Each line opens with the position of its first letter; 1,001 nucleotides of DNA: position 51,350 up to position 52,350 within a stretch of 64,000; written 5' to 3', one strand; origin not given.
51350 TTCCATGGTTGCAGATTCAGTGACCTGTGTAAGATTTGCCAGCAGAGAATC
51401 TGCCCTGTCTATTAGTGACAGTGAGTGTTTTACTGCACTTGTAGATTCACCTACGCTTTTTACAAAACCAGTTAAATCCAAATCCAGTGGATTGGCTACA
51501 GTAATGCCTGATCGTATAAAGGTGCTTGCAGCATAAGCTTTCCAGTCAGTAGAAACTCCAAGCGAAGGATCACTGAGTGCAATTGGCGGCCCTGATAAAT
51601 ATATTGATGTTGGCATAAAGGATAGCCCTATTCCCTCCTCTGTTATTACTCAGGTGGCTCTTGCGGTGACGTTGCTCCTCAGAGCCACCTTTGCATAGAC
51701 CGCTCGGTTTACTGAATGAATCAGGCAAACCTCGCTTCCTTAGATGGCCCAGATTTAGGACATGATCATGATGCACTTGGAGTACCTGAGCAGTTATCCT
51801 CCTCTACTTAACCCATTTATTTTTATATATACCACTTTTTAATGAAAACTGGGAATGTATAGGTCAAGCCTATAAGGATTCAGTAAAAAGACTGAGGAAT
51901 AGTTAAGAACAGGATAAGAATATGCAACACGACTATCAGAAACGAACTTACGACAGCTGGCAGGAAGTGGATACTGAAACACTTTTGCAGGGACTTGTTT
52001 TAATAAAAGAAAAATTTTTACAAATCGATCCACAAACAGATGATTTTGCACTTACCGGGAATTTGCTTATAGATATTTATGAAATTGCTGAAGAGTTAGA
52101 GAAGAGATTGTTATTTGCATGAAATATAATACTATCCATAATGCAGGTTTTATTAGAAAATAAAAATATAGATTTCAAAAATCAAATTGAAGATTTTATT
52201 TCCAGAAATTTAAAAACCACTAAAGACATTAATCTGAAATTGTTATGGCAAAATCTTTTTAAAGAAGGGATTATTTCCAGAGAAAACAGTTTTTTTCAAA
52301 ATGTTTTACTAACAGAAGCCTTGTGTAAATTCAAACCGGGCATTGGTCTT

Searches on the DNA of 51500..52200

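Call 60: search_rna_families(source=window, start=51500, end=52200, threshold=evalue, max_evalue=5)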
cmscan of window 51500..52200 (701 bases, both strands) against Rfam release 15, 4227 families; matches with E-value up to 5: 0.
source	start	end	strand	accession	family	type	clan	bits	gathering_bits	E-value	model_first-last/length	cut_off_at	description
